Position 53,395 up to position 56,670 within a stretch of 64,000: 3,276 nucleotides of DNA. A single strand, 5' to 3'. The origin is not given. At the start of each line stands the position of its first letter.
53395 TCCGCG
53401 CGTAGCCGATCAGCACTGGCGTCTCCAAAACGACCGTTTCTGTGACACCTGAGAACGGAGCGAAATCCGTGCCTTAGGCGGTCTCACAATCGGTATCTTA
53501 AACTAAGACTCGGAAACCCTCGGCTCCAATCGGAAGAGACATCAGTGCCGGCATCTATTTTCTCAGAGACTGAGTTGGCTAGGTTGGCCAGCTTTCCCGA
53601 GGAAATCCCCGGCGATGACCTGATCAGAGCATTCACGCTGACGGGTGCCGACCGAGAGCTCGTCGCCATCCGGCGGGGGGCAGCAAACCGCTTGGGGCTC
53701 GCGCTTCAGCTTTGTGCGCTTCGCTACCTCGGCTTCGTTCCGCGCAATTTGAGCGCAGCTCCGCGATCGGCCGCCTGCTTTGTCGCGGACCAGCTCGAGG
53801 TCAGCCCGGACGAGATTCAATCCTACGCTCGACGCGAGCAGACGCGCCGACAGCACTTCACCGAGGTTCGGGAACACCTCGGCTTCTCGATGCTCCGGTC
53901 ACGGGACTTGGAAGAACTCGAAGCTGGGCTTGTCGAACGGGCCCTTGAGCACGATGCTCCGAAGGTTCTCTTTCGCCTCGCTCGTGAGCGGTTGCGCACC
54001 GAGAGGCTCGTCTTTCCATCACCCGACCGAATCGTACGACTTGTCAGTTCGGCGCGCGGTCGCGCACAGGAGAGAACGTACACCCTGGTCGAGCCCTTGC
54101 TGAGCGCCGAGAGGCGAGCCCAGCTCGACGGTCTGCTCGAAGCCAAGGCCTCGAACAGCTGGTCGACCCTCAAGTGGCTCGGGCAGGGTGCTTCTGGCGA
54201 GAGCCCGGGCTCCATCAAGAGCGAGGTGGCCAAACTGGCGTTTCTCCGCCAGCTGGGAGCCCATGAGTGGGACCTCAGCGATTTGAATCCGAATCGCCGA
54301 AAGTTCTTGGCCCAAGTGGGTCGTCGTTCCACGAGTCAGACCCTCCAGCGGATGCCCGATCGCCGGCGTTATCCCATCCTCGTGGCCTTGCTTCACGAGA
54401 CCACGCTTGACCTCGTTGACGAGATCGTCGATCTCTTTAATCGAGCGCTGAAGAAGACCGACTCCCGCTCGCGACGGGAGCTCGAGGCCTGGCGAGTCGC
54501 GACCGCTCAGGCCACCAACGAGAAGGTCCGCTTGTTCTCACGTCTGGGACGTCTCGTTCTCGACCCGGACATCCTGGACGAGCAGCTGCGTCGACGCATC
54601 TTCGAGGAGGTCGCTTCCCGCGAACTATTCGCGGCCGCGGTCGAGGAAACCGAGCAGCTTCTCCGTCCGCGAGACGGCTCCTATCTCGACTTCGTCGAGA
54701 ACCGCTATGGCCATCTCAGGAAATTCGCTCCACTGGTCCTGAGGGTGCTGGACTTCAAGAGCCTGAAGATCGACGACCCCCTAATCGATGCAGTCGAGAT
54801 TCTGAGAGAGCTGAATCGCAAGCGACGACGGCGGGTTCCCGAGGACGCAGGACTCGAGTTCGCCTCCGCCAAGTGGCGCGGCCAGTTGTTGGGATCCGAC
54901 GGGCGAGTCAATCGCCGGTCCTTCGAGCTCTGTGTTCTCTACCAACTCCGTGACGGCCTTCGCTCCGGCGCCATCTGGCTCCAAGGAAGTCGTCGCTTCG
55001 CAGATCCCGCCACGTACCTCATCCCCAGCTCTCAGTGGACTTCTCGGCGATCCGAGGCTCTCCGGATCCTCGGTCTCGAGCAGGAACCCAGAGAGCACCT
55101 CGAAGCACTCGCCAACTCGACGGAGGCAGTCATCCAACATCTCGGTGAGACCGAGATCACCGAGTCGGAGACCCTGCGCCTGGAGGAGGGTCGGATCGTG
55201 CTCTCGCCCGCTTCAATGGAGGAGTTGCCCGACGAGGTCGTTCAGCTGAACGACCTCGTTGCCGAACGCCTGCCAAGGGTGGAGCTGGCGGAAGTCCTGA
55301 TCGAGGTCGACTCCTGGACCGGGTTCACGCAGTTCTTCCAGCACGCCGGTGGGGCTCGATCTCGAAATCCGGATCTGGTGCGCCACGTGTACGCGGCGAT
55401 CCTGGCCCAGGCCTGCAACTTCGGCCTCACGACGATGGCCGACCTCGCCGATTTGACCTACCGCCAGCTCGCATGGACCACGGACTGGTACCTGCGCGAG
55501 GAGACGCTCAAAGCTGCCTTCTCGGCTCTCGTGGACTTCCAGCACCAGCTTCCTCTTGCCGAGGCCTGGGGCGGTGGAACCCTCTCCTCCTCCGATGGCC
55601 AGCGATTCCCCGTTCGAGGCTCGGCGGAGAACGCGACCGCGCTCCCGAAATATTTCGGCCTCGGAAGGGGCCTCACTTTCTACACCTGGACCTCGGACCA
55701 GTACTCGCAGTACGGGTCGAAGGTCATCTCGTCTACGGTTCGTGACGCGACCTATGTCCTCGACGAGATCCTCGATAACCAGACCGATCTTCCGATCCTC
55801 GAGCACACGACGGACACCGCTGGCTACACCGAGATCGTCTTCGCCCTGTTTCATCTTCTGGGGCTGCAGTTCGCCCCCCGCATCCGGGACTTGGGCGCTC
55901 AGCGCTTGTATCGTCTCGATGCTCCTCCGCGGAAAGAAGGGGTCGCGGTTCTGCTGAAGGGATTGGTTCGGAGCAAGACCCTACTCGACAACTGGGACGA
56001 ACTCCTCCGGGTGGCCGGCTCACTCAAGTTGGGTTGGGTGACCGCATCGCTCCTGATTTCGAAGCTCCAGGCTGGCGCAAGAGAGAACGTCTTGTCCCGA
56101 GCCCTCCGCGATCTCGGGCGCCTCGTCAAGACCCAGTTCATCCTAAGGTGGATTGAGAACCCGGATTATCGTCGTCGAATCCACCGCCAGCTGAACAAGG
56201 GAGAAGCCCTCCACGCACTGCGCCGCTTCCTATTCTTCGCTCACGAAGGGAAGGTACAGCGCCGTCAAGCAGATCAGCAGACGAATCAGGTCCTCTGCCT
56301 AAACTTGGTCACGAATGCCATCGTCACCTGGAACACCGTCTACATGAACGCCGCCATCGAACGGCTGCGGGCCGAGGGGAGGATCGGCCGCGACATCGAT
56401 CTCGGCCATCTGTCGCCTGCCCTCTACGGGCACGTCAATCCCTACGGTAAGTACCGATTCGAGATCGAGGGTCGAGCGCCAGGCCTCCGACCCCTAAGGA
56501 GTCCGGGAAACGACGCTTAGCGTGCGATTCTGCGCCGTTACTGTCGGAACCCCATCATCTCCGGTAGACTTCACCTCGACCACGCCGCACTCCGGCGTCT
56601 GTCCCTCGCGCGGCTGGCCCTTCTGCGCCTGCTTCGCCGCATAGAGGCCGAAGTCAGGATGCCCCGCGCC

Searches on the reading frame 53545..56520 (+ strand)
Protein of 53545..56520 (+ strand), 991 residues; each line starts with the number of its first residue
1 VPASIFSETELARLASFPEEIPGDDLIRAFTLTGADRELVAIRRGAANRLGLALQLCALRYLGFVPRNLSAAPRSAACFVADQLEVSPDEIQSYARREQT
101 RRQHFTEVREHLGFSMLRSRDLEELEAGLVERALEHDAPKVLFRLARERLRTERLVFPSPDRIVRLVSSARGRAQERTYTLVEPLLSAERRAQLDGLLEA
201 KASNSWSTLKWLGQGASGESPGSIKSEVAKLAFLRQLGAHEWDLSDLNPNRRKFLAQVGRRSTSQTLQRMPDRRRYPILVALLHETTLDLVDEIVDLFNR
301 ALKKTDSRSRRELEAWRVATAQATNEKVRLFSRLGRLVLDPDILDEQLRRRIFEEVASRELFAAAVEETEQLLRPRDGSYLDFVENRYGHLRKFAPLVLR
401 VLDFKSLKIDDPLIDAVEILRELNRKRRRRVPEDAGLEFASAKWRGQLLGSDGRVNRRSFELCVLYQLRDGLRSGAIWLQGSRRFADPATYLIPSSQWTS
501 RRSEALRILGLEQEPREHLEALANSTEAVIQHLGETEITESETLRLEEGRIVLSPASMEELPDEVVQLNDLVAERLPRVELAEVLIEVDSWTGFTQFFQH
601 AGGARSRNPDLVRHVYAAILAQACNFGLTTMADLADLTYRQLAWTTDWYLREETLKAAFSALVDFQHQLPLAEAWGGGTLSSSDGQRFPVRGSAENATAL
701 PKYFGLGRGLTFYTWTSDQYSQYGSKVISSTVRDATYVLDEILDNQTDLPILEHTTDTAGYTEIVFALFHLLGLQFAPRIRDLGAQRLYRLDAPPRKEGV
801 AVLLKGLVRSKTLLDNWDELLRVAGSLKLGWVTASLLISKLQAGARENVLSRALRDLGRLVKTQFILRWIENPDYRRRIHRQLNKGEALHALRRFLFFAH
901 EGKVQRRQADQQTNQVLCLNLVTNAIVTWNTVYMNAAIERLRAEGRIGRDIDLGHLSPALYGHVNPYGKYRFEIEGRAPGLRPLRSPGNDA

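Call 34: search_protein_families(library=pfam, proteins=[window:53545-56520:+], max_evalue=0.001)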
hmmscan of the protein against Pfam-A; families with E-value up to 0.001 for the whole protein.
window:53545-56520:+ (991 aa): 2 families
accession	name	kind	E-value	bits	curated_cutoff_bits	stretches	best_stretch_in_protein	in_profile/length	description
PF01526.23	DDE_Tnp_Tn3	-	6.7e-140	466.7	24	1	583-970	1-389/389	Tn3 transposase DDE domain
PF13700.11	DUF4158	-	2e-45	155.1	27.4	1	5-170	1-165/165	Domain of unknown function (DUF4158)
